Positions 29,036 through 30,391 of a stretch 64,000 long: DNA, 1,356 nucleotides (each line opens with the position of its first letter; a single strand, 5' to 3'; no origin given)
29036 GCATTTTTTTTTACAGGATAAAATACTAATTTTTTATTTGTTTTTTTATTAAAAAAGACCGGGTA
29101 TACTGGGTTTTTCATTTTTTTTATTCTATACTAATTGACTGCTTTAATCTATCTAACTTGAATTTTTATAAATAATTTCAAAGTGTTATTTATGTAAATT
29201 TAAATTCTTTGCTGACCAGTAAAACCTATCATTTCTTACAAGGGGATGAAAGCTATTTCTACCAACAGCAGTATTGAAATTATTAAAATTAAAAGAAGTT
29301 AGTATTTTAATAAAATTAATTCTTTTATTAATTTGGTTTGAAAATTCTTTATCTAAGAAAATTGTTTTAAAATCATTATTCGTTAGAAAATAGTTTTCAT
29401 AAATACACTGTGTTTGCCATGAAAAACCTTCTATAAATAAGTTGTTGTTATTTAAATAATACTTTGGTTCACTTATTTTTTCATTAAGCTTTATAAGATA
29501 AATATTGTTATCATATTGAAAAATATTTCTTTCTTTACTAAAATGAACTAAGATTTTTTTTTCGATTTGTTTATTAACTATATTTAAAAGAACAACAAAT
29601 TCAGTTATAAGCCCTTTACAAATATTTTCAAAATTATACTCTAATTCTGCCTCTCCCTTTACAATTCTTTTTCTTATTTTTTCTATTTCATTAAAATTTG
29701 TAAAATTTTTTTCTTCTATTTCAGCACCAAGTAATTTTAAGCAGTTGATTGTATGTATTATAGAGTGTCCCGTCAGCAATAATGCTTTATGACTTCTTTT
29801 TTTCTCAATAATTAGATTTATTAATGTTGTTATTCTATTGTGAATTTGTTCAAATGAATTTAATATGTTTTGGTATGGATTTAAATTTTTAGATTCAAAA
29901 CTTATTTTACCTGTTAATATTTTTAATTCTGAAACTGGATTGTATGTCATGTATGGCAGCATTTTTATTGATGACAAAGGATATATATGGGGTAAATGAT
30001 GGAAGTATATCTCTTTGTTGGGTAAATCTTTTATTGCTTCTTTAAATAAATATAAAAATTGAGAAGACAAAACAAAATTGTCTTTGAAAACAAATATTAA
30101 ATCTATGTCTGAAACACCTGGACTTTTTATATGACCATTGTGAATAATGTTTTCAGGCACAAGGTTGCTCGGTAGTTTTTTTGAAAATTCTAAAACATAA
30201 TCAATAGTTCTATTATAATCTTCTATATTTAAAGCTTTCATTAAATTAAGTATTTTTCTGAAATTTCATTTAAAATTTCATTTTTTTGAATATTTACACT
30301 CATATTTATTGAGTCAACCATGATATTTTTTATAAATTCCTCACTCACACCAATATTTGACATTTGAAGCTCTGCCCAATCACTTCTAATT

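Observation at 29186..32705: Tightly coupled four-gene operon of unknown function: TIGR02466 oxygenase - short GT9 - NTase - NTase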

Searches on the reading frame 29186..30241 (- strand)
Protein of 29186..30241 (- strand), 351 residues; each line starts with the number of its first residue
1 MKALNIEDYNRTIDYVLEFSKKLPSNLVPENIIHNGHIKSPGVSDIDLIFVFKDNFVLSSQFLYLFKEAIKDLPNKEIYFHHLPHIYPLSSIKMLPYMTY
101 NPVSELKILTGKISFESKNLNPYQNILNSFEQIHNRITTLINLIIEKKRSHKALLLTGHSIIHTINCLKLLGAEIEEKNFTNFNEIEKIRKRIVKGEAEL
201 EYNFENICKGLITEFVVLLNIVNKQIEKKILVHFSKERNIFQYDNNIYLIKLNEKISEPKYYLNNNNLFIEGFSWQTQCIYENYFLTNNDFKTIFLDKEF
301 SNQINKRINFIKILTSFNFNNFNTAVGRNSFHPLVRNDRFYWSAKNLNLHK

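Call 4: search_protein_families(library=pfam, proteins=[window:29186-30241:-], max_evalue=0.1)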
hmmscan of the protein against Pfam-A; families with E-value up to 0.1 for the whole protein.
window:29186-30241:- (351 aa): 0 families

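Call 5: search_protein_families(library=ncbifam, proteins=[window:29186-30241:-], max_evalue=0.1)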
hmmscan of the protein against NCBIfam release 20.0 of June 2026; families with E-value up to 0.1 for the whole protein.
window:29186-30241:- (351 aa): 0 families

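Call 6: search_protein_families(library=padloc, proteins=[window:29186-30241:-], max_evalue=0.1)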
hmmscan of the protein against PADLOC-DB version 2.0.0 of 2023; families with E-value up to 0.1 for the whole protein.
window:29186-30241:- (351 aa): 0 families

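Call 7: search_protein_families(library=phrogs, proteins=[window:29186-30241:-], max_evalue=0.1)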
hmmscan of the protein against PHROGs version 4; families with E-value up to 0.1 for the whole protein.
window:29186-30241:- (351 aa): 0 families

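Call 10: find_encoding_contigs(protein=window:29186-30241:-, flank=8000, max_places=8)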
Protein window:29186-30241:- (351 aa): 4 contigs read that carry it; 4 places shown.
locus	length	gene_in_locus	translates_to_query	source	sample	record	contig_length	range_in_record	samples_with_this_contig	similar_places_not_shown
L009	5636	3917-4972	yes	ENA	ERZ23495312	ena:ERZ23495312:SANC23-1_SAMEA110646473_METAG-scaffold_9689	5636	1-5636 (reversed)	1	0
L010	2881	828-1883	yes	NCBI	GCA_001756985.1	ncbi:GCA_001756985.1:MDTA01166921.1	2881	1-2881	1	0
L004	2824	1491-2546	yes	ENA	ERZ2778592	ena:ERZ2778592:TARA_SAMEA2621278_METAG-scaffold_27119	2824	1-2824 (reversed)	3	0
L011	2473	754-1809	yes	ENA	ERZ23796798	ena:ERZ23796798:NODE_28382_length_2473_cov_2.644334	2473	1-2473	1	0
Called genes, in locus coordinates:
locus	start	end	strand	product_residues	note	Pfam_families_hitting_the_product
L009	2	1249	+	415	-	?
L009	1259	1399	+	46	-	-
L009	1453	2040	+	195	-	PF13640:2OG-FeII_Oxy_3 (weak), PF13759:2OG-FeII_Oxy_5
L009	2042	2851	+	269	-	PF01075:Glyco_transf_9 (faint)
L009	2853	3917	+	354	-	-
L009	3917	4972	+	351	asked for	-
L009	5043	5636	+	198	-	?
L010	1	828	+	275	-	?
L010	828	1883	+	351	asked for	-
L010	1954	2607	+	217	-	PF03567:Sulfotransfer_2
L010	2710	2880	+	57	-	?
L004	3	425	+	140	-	?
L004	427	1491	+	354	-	-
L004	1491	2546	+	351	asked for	-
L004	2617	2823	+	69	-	?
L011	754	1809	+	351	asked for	-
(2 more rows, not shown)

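Call 13: search_solved_structures(query=window:29186-30241:-, max_evalue=1, show_alignments=2)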
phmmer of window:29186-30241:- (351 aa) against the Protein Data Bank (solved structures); distinct sequences matched with E-value up to 1: 3.
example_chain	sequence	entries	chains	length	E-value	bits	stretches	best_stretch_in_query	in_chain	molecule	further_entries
2voc_A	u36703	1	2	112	0.29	13.3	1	41-85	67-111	THIOREDOXIN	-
8j5k_U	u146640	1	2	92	0.68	12.1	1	64-129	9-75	PsbU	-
6jlu_U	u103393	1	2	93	0.69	12.1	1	64-129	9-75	Extrinsic protein in photosystem II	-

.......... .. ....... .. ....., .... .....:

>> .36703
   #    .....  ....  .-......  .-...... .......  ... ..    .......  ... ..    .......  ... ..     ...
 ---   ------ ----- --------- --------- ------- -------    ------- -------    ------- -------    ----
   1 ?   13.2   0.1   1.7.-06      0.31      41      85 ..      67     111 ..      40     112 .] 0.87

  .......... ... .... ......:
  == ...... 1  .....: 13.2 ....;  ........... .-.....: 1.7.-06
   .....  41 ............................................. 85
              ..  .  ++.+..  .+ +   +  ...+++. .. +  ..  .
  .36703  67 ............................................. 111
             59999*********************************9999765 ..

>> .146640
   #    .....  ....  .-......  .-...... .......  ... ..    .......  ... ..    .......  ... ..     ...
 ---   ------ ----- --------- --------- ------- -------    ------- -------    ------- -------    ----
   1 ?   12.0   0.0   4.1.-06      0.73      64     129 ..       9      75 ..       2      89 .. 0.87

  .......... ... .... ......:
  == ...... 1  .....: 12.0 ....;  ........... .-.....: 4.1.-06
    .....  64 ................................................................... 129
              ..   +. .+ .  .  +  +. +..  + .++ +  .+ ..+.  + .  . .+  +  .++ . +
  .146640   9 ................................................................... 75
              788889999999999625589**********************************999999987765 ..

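Call 19: find_homologous_proteins(query=window:29186-30241:-, max_evalue=0.001)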
Query window:29186-30241:- (351 aa): 15 proteins with E <= 0.001 among 1639 candidates.
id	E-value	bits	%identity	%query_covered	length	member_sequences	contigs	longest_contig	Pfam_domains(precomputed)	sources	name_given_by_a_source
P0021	4.3e-224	761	99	100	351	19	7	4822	-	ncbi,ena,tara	tara:strand:- start:59 stop:1114 length:1056 start_codon:yes stop_codon:yes gene_type:complete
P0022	1.1e-183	628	81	99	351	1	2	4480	-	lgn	-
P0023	8.5e-120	418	56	99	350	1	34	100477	-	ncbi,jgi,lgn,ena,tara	tara:strand:- start:5571 stop:6623 length:1053 start_codon:yes stop_codon:yes gene_type:complete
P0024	1.2e-119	417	55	99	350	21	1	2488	-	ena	-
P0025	6.3e-118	412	56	98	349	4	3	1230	-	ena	-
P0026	4.4e-115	402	54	99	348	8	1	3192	-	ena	-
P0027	1.9e-112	394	53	99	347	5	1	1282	-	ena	-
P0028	1.6e-108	381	53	99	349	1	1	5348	-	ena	-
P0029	2.6e-103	364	54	96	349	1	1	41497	-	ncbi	-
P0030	7.6e-103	362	51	99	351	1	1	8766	-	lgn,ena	-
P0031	8.9e-102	359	52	96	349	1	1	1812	-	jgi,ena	-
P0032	1.7e-101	358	52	96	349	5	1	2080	-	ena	-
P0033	3.1e-95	337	49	97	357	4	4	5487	-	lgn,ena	-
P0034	1.4e-78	282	41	94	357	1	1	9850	-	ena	-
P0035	6.7e-70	254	56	59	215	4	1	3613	-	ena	-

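Call 27: search_solved_structures(query=A3, max_evalue=10, show_alignments=3)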
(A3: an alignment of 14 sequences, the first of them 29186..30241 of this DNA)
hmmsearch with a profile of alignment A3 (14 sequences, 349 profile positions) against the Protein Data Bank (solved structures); distinct sequences matched with E-value up to 10: 4.
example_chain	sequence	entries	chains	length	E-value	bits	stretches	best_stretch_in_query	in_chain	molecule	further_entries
7by7_A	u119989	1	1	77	0.09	14.8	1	176-228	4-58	Putative gene 46 protein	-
1rj2_A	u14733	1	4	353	0.66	12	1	218-290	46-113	Guanine nucleotide exchange factor DBS [Fragment]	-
9bor_A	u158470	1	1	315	1.1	11.2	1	142-179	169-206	NF-kappa-B inhibitor zeta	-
9f0m_A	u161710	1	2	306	1.3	11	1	203-284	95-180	cellulase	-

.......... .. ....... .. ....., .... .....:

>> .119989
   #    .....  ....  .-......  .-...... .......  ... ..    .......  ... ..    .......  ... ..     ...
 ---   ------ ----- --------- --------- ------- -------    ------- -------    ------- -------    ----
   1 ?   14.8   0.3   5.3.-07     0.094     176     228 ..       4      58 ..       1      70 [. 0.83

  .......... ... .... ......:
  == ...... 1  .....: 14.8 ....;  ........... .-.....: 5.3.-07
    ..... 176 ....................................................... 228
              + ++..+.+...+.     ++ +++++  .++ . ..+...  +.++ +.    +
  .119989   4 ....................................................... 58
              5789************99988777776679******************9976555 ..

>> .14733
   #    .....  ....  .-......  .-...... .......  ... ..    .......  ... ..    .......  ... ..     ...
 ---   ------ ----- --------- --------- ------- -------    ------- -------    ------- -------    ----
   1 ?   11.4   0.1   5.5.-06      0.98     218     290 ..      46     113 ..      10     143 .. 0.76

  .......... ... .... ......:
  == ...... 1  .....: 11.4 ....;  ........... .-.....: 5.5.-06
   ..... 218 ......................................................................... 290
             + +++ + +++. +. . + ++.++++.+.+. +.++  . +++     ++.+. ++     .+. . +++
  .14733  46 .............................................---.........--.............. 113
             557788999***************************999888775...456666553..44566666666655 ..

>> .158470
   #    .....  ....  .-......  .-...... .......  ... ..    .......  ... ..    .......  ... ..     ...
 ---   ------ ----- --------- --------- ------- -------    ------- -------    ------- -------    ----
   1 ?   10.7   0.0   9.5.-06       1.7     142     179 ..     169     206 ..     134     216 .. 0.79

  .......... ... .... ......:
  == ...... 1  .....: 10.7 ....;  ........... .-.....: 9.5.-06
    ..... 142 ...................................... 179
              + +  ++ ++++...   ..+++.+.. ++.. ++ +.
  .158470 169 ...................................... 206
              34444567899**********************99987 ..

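Call 37: predict_structure(alignment_id=A3)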
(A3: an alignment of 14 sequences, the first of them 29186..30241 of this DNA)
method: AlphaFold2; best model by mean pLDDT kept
length: 351 residues; sequences in the alignment: 14
mean_pLDDT: 89.2   pTM: 0.88
mean pLDDT of the five models: 89.2, 88.9, 88.6, 88.3, 86.9
residues with pLDDT >= 90: 216; 70-90: 124; 50-70: 11; < 50: 0
segments of 3 or more residues with pLDDT < 50: none
pLDDT, mean of each block of 10 residues (from residue 1): 80 94 95 84 83 95 94 85 90 86 85 71 91 94 92 87 88 84 91 80 93 94 95 90 94 86 95 94 91 96 94 94 84 90 87 50
secondary structure, 60 per line:
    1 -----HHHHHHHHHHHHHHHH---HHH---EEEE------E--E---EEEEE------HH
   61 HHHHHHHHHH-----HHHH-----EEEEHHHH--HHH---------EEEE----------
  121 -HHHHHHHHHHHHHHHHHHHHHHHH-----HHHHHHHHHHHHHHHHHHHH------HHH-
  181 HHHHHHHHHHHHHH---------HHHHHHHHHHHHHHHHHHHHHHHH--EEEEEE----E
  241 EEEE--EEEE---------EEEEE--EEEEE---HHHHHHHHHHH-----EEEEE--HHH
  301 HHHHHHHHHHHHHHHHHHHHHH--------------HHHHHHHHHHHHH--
elements in order: H6-21 E31-34 E48-52 H59-70 H76-79 E85-88 H89-92 E107-110 H122-145 H151-170 H181-194 H204-227 E230-235 E240-244 E247-250 E260-264 E267-271 H275-285 E291-295 H298-322 H337-349

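Call 84: search_protein_representatives(alignment_id=A3)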
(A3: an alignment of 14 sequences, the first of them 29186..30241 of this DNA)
Query: 14 sequences, 349 profile positions. Proteins with E-value up to 0.001 (for the whole library): 137; up to 1e-10: 37; up to 1e-30: 20. The best 137 are listed.
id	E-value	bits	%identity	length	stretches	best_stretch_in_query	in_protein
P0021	3.1e-165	565.6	-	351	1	1-348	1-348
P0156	3.3e-119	414.3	-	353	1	1-346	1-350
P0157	1.1e-118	412.5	-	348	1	3-348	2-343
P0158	6.0e-97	341.1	-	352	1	4-348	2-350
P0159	1.4e-65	237.9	-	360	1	2-344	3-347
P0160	6.8e-64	232.4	-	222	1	139-346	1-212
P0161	8.9e-64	232.0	-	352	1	3-345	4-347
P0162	1.1e-63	231.6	-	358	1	3-345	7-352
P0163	2.0e-59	217.6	-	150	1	202-347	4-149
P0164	3.9e-55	203.5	-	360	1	2-347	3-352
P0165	1.1e-50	188.9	-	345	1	6-347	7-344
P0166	1.2e-50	188.8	-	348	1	4-334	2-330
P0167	1.9e-50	188.1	-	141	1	83-218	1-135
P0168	1.5e-49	185.2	-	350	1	1-340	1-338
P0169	3.6e-43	164.2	-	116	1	232-347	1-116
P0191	2.6e-11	59.4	-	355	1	6-202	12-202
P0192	3.0e-10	55.9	-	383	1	4-201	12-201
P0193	6.0e-10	54.9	-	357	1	3-202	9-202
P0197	7.2e-09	51.4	-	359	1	3-260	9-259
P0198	1.0e-08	50.9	-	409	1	4-222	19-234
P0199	4.8e-08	48.7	-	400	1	8-232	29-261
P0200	5.1e-08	48.6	-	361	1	4-268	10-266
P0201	6.6e-08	48.2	-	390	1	2-248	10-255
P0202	7.1e-08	48.1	-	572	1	4-196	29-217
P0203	1.6e-07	47.0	-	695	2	4-232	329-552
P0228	5.9e-06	41.8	-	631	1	5-236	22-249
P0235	4.0e-05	39.1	-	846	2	6-97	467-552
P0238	6.3e-05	38.4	-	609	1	5-198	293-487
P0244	1.2e-04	37.6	-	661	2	3-200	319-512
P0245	1.2e-04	37.5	-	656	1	6-200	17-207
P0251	1.5e-04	37.2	-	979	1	5-203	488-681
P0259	2.1e-04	36.7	-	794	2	4-174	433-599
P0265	3.2e-04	36.1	-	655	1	20-202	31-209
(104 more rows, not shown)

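Call 86: search_protein_families(library=pfam, alignment_id=A6, max_evalue=0.01)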
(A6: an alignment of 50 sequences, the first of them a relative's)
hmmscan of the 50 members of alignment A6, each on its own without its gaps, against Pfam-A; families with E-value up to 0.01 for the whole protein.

A. member 1, P0191 (355 aa): 0 families

B. families by the number of members that match (of 50 scanned): 25 families
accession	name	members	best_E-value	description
PF08241.18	Methyltransf_11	2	4.2e-21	Methyltransferase domain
PF13649.12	Methyltransf_25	2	7.6e-18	Methyltransferase domain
PF13847.12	Methyltransf_31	2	5.6e-16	Methyltransferase domain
PF13489.12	Methyltransf_23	2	1.5e-14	Methyltransferase domain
PF08242.18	Methyltransf_12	2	5.3e-13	Methyltransferase domain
PF05175.20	MTS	2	1.1e-10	Methyltransferase small domain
PF12633.13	Adenyl_cycl_N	2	0.0022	Adenylate cyclase NT domain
PF01909.29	NTP_transf_2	2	0.0028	Nucleotidyltransferase domain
PF01209.24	Ubie_methyltran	1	2e-13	ubiE/COQ5 methyltransferase family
PF06325.19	PrmA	1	3.2e-13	Ribosomal protein L11 methyltransferase (PrmA)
PF01728.25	FtsJ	1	8.2e-06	FtsJ-like methyltransferase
PF07021.18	MetW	1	2.5e-05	Methionine biosynthesis protein MetW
PF12847.13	Methyltransf_18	1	2.6e-05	Methyltransferase domain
PF02353.26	CMAS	1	0.00022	Mycolic acid cyclopropane synthetase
PF18765.7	Polbeta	1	0.00027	Polymerase beta, Nucleotidyltransferase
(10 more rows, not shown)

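Call 87: list_cluster_members(proteins=[P0191, P0192, P0193, P0197, P0198, P0199, P0200, P0201, P0202, P0203])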
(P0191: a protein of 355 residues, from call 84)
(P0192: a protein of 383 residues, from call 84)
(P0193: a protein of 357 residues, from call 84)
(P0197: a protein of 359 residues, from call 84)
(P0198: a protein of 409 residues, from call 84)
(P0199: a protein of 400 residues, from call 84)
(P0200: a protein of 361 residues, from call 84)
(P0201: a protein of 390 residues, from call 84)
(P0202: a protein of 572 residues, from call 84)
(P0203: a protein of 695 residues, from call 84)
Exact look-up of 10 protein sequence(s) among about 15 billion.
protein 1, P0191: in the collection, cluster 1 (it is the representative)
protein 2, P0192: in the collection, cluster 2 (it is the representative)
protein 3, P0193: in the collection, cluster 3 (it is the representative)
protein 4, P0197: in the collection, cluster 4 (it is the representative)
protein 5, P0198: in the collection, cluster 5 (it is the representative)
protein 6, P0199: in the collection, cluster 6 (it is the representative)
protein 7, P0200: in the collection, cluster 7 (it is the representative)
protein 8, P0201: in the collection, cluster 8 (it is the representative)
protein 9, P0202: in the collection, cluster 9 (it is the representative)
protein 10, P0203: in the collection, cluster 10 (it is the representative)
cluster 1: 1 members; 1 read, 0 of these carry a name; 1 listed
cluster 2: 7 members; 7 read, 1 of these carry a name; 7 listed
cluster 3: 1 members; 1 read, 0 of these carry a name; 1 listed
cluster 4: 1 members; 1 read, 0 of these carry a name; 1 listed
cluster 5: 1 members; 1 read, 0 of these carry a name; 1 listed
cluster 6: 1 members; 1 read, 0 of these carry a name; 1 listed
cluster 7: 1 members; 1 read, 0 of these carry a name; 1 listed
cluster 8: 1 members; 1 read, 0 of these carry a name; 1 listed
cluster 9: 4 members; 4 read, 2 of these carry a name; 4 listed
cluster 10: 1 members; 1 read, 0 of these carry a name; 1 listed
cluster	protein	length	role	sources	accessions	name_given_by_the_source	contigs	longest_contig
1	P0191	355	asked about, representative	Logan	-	-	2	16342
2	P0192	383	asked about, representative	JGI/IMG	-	-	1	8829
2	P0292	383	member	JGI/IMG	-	hypothetical protein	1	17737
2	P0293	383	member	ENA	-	-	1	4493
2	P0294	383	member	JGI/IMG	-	-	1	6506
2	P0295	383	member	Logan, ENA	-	-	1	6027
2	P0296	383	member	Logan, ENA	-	-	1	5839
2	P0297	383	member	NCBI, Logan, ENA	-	-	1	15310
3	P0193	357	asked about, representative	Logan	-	-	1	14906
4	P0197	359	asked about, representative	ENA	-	-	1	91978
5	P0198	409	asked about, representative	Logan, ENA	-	-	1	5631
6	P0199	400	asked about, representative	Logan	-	-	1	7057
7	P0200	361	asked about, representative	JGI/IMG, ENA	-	-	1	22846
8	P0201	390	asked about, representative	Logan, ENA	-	-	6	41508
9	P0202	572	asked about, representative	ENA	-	-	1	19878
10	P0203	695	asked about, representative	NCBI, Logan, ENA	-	-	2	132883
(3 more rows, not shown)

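Call 88: find_encoding_contigs(protein=P0197, flank=7000, max_places=2)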
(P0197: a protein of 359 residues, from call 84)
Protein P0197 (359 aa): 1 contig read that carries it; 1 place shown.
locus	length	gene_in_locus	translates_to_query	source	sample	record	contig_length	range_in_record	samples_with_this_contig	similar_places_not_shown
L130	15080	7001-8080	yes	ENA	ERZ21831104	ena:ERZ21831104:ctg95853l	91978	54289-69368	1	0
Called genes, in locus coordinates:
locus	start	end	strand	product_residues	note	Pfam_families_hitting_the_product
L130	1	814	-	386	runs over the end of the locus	PF13173:AAA_14, PF13635:DUF4143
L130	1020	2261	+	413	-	PF13173:AAA_14, PF13635:DUF4143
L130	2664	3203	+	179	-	-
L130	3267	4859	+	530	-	PF01408:GFO_IDH_MocA, PF22725:GFO_IDH_MocA_C3, PF02894:GFO_IDH_MocA_C (weak), PF25084:LbH_EIF2B, PF00132:Hexapep, PF14602:Hexapep_2, PF25087:GMPPB_C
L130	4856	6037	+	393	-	PF02350:Epimerase_2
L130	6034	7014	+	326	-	-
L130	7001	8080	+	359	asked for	-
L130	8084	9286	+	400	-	PF13439:Glyco_transf_4, PF13579:Glyco_trans_4_4, PF00534:Glycos_transf_1, PF13692:Glyco_trans_1_4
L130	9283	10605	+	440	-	PF01943:Polysacc_synt, PF13440:Polysacc_synt_3, PF03023:MurJ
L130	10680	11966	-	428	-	-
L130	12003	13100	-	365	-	PF13439:Glyco_transf_4 (weak), PF00534:Glycos_transf_1, PF13692:Glyco_trans_1_4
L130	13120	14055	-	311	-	PF13439:Glyco_transf_4, PF13477:Glyco_trans_4_2, PF13579:Glyco_trans_4_4, PF20706:GT4-conflict, PF00534:Glycos_transf_1, PF13692:Glyco_trans_1_4, PF13524:Glyco_trans_1_2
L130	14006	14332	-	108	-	-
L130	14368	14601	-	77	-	-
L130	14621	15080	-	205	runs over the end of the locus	PF00535:Glycos_transf_2, PF10111:Glyco_tranf_2_2, PF13641:Glyco_tranf_2_3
